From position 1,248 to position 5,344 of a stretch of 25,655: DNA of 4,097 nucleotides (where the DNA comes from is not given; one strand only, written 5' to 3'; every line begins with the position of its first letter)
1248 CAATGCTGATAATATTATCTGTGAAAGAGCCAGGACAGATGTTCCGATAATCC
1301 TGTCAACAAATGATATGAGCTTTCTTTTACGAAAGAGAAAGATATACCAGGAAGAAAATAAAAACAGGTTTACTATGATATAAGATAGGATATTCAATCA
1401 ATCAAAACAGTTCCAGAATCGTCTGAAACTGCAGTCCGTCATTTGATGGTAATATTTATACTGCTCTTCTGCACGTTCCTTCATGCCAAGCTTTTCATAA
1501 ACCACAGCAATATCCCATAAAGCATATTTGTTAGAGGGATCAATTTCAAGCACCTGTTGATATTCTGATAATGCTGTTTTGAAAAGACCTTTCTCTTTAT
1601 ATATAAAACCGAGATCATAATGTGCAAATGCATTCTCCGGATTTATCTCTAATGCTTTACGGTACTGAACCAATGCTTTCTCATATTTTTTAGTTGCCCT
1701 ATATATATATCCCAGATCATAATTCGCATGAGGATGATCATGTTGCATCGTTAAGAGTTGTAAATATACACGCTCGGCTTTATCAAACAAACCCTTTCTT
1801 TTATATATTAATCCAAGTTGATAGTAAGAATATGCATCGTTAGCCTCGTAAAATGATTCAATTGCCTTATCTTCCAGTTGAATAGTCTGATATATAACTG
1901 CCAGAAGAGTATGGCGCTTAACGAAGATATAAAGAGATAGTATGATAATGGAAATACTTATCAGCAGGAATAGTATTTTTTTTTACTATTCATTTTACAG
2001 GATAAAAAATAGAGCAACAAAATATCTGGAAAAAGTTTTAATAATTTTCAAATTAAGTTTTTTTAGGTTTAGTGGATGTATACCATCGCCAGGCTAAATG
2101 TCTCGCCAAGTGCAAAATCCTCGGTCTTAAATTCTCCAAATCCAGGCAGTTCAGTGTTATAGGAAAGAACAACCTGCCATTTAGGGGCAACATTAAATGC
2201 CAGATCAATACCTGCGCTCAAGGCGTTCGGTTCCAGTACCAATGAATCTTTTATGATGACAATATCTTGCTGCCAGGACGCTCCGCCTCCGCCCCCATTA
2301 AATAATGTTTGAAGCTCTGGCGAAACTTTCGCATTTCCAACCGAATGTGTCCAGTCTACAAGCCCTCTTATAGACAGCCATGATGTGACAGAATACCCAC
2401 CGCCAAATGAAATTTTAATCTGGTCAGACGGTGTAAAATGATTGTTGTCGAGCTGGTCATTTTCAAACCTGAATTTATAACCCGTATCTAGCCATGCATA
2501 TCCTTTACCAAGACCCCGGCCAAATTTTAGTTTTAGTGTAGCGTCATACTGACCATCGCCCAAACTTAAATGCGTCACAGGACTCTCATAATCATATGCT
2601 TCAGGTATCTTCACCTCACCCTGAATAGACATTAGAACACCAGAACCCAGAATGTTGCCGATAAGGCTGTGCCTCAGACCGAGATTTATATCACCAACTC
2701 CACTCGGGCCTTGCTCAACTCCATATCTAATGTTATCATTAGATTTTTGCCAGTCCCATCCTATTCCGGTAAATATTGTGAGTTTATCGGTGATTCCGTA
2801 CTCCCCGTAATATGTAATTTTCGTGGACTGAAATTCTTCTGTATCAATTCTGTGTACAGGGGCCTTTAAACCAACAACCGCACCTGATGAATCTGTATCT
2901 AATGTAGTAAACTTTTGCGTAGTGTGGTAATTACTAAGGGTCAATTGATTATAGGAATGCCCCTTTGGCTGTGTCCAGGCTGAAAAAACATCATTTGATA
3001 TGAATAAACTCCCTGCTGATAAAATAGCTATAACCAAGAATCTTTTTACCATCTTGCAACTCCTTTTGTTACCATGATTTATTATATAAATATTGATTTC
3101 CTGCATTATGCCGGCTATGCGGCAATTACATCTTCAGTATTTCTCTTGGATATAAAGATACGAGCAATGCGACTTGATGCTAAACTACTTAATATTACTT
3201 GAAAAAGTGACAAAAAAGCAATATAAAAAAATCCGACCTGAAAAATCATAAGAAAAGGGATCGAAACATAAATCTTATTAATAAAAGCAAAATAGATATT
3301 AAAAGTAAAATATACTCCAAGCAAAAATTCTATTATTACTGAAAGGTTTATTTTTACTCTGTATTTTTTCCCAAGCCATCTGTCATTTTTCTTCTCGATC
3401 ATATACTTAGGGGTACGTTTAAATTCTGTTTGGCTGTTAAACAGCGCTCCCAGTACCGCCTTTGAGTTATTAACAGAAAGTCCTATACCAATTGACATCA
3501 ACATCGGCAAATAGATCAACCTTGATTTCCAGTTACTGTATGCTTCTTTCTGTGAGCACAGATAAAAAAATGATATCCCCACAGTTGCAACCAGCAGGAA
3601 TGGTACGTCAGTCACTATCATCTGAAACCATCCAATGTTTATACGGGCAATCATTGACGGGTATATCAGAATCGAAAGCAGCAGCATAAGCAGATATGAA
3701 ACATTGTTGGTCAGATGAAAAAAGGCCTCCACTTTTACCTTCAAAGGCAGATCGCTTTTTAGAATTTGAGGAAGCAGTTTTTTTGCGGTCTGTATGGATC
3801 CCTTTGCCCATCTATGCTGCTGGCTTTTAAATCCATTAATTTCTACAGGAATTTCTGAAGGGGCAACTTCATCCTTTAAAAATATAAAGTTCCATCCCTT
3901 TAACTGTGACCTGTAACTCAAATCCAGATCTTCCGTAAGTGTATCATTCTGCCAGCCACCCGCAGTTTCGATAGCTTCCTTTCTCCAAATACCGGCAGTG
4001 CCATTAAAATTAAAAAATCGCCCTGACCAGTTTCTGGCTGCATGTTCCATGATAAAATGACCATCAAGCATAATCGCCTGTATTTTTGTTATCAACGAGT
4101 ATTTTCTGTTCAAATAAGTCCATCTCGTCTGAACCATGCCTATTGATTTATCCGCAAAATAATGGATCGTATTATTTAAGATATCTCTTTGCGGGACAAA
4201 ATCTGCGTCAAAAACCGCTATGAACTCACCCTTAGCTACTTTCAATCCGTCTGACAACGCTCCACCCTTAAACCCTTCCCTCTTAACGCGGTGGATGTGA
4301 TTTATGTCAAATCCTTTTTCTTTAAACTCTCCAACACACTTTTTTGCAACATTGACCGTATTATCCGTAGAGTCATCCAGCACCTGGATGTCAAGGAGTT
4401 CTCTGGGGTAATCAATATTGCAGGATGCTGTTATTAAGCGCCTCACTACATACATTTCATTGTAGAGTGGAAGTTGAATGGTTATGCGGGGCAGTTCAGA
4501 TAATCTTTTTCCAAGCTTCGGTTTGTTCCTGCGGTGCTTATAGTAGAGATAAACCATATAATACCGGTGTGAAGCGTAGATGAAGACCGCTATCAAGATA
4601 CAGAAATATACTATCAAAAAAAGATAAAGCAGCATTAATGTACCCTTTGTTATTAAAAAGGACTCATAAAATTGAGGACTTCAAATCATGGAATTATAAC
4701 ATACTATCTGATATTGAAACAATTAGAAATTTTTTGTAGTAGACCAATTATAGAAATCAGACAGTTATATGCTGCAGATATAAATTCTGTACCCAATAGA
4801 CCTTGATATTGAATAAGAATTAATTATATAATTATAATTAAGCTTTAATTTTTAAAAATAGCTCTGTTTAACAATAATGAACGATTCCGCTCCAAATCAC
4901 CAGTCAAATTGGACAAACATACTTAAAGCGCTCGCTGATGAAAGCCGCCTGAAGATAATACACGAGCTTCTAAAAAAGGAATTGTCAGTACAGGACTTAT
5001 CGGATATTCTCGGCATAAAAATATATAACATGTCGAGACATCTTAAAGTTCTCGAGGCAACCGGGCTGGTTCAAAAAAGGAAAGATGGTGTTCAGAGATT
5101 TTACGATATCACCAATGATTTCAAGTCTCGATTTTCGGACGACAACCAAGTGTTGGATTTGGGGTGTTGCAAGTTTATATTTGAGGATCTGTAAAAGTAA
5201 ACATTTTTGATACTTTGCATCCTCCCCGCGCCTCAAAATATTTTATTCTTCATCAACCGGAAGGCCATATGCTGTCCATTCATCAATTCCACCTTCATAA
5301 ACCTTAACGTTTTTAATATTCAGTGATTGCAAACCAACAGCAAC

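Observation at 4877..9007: Stand-alone ArsR + rhodanese + fused Fe-S/Mo-enzyme module: candidate new cytoplasmic sulfur (or metalloid) redox system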

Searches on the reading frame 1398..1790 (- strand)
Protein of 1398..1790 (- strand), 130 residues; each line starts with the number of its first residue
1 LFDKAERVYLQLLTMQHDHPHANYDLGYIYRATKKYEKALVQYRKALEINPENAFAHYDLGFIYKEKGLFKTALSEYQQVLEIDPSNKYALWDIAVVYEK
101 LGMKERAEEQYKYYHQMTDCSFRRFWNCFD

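Call 28: search_protein_families(library=pfam, proteins=[window:1398-1790:-], max_evalue=0.001)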
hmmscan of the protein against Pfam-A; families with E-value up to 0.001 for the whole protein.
window:1398-1790:- (130 aa): 15 families
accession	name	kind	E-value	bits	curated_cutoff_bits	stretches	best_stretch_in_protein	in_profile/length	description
PF13414.12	TPR_11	-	5.2e-22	77.7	26.8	2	27-68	1-42/42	TPR repeat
PF07719.23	TPR_2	-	2.4e-19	68.2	27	2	22-53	3-34/34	Tetratricopeptide repeat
PF00515.34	TPR_1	-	5.7e-19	67.5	27.8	2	24-53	5-34/34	Tetratricopeptide repeat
PF13431.12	TPR_17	-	2e-18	65.5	24.4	1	43-74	2-33/34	Tetratricopeptide repeat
PF13181.12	TPR_8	-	8e-18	63.5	25.7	2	21-53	2-34/34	Tetratricopeptide repeat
PF13424.12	TPR_12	-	7.5e-16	58.5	30.1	3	22-85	5-76/77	Tetratricopeptide repeat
PF14559.12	TPR_19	-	2.6e-13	50.5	25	2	68-110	5-47/68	Tetratricopeptide repeat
PF13432.12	TPR_16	-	2e-12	47.7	32.7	1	2-54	13-65/65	Tetratricopeptide repeat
PF13371.12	TPR_9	-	2.2e-12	47.3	35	1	26-87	1-62/73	Tetratricopeptide repeat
PF13428.12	TPR_14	-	1.1e-10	41.5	23.5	1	21-61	2-42/44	Tetratricopeptide repeat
PF13174.12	TPR_6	-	2.7e-08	34.4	26.3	0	22-52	2-32/33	Tetratricopeptide repeat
PF24575.1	TPR_Slam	-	4.6e-08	33.9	35.2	0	8-61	37-88/104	Surface lipoprotein assembly modifier, N-terminal TPR repeats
PF13176.12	TPR_7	-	3.7e-07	30.2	27.9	0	26-50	5-29/36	Tetratricopeptide repeat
PF13374.12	TPR_10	-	6.5e-05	23.3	27.5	0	25-49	7-31/42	Tetratricopeptide repeat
PF25063.1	ARM_TT21_C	-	0.00065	20.1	35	0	3-86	112-196/209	Tetratricopeptide repeat protein 21 C-terminal ARM domain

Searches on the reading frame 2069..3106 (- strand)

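Call 28: search_protein_families(library=pfam, proteins=[window:2069-3106:-], max_evalue=0.001)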
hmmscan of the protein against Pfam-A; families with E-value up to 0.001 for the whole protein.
window:2069-3106:- (345 aa): 1 family
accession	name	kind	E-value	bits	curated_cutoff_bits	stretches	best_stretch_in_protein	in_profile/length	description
PF01389.23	OmpA_membrane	-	0.00045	20.5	21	0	89-177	71-152/180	OmpA-like transmembrane domain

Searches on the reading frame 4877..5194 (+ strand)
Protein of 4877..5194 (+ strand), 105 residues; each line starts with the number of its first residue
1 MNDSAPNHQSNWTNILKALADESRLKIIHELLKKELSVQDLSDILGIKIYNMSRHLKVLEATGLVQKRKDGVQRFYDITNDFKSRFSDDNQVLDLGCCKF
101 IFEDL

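Call 3: search_protein_families(library=pfam, proteins=[window:4877-5194:+], max_evalue=0.01)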
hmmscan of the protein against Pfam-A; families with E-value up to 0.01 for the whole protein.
window:4877-5194:+ (105 aa): 12 families
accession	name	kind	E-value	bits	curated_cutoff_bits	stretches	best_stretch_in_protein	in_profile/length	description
PF12840.13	HTH_20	-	2.3e-10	40.7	27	1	19-65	1-48/51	Helix-turn-helix domain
PF01022.26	HTH_5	-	7.6e-10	39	22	1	21-67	1-47/47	Bacterial regulatory protein, arsR family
PF12802.13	MarR_2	-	1.1e-07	32.4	27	1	27-72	10-57/61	MarR family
PF01047.28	MarR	-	4.5e-05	23.7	24.6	1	34-70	16-52/59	MarR family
PF13601.12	HTH_34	-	6.2e-05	23.5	27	1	24-92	2-75/80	Winged helix DNA-binding domain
PF13545.12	HTH_Crp_2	-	8.9e-05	22.8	27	1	32-69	19-57/70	Crp-like helix-turn-helix domain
PF13412.12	HTH_24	-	0.00013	21.9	21.9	1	21-66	2-48/48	Winged helix-turn-helix DNA-binding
PF25212.1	HVO_A0114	-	0.00014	22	27.6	1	21-73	21-74/84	HVO_A0114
PF08100.18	Dimerisation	-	0.0019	18.4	25.6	1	17-79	20-84/93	O-methyltransferase dimerisation domain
PF01978.25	TrmB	-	0.0043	17.3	25.6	1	32-76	19-62/68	Sugar-specific transcriptional regulator TrmB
PF24037.1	DUF7346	-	0.0049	17.4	28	1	12-82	60-131/139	Family of unknown function (DUF7346)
PF01371.25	Trp_repressor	-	0.0091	16.5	27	0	22-60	36-74/88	Trp repressor protein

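Call 4: search_protein_families(library=ncbifam, proteins=[window:4877-5194:+], max_evalue=0.01)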
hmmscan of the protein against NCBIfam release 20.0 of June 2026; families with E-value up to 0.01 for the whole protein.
window:4877-5194:+ (105 aa): 14 families
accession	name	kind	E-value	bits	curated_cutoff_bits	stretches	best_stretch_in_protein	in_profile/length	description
NF033788.1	HTH_metalloreg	subfamily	2.7e-22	78.3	55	1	14-81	3-71/77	metalloregulator ArsR/SmtB family transcription factor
NF040642.1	sulf_sens_BigR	equivalog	3.4e-13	49.5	155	1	11-81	9-79/95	sulfite-sensing transcriptional repressor BigR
NF033789.1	repress_SdpR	subfamily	9.4e-11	41.5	100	1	16-79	2-65/79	autorepressor SdpR family transcription factor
NF041413.1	ArsR_Rv2640c_fam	equivalog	4.6e-09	36.7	155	1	16-98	36-118/118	Rv2640c family ArsR-like transcriptional regulator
NF045707.1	Dbac_1936_reg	equivalog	5.3e-08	32.8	115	1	9-80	4-75/99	ArsR/SmtB-type metalloregulator TsoR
NF047906.1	CdPbTransRegCmtR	equivalog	1.2e-07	31.6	150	1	14-81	13-80/104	Cd(II)/Pb(II)-sensing metalloregulatory transcriptional regulator CmtR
NF007528.0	PRK10141.1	subfamily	2.3e-07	30.7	97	1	14-79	8-74/117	metalloregulator ArsR/SmtB family transcription factor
NF052532.1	TransRegPagRBaca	equivalog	1.9e-06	27.9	170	1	13-80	18-85/99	transcriptional repressor PagR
NF053602.1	Phr_regulator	exception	1.3e-05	24.9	320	1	14-74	4-64/191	heat shock transcription regulator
TIGR01884.1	cas_HTH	subfamily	0.00013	21.5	60.2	1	14-69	134-190/202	CRISPR-associated CARF protein Csa3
TIGR02702.1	SufR_cyano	equivalog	0.00073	19.3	178.8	1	26-69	5-49/208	iron-sulfur cluster biosynthesis transcriptional regulator SufR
NF053606.1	Sta1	subfamily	0.00074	19.6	80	1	22-71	20-70/100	Sta1 family transcriptional regulator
NF040939.2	trans_reg_lrs14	equivalog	0.0016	18.5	90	1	22-71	21-72/103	Lrs14 family HTH-type transcriptional regulator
NF053755.1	MsvR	equivalog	0.002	17.8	220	1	16-71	7-62/236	transcriptional factor MsvR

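Call 63: search_solved_structures(query=window:4877-5191:+, max_evalue=0.001, show_alignments=5)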
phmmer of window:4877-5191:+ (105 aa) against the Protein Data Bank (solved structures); distinct sequences matched with E-value up to 0.001: 29.
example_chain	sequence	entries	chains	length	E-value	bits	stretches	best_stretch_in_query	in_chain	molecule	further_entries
1u2w_A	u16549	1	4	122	4.7e-11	46.1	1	11-80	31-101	Cadmium efflux system accessory protein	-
3f72_A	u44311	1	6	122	6.7e-11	45.6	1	11-79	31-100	Cadmium efflux system accessory protein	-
9t6t_A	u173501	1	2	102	5.7e-10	42.6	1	10-84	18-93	Lmo1102 protein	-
9t6r_A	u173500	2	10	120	6.8e-10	42.4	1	10-86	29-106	Lmo1102 protein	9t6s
4k2e_A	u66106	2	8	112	4.2e-08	36.6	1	13-80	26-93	Transcriptional activator HlyU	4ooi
2kko_A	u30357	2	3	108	1.4e-06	31.7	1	14-85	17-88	POSSIBLE TRANSCRIPTIONAL REGULATORY PROTEIN (POSSIBLY ARSR-FAMILY) | Possible transcriptional regulatory arsR-family protein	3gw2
4omy_A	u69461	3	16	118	1.8e-06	31.4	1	14-82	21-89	NolR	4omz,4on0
13ct_A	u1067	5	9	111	2.1e-06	31.2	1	13-83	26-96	Transcriptional regulator, ArsR family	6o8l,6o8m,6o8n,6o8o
6o8k_A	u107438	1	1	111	2.1e-06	31.2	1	13-83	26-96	Transcriptional regulator, ArsR family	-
3pqj_A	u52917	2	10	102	2.4e-06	31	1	11-81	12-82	Biofilm growth-associated repressor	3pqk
3jth_A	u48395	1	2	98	4.7e-06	30.1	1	13-80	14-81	Transcription activator HlyU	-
5znx_A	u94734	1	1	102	5.3e-06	29.9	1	13-80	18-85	Transcriptional activator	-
6cda_A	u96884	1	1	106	5.5e-06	29.8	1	12-79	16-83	ArsR family transcriptional regulator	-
1r22_A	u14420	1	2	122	8.4e-06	29.2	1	6-79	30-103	Transcriptional repressor smtB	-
6jmi_A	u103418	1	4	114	9.5e-06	29.1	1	14-79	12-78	Uncharacterized HTH-type transcriptional regulator Rv0081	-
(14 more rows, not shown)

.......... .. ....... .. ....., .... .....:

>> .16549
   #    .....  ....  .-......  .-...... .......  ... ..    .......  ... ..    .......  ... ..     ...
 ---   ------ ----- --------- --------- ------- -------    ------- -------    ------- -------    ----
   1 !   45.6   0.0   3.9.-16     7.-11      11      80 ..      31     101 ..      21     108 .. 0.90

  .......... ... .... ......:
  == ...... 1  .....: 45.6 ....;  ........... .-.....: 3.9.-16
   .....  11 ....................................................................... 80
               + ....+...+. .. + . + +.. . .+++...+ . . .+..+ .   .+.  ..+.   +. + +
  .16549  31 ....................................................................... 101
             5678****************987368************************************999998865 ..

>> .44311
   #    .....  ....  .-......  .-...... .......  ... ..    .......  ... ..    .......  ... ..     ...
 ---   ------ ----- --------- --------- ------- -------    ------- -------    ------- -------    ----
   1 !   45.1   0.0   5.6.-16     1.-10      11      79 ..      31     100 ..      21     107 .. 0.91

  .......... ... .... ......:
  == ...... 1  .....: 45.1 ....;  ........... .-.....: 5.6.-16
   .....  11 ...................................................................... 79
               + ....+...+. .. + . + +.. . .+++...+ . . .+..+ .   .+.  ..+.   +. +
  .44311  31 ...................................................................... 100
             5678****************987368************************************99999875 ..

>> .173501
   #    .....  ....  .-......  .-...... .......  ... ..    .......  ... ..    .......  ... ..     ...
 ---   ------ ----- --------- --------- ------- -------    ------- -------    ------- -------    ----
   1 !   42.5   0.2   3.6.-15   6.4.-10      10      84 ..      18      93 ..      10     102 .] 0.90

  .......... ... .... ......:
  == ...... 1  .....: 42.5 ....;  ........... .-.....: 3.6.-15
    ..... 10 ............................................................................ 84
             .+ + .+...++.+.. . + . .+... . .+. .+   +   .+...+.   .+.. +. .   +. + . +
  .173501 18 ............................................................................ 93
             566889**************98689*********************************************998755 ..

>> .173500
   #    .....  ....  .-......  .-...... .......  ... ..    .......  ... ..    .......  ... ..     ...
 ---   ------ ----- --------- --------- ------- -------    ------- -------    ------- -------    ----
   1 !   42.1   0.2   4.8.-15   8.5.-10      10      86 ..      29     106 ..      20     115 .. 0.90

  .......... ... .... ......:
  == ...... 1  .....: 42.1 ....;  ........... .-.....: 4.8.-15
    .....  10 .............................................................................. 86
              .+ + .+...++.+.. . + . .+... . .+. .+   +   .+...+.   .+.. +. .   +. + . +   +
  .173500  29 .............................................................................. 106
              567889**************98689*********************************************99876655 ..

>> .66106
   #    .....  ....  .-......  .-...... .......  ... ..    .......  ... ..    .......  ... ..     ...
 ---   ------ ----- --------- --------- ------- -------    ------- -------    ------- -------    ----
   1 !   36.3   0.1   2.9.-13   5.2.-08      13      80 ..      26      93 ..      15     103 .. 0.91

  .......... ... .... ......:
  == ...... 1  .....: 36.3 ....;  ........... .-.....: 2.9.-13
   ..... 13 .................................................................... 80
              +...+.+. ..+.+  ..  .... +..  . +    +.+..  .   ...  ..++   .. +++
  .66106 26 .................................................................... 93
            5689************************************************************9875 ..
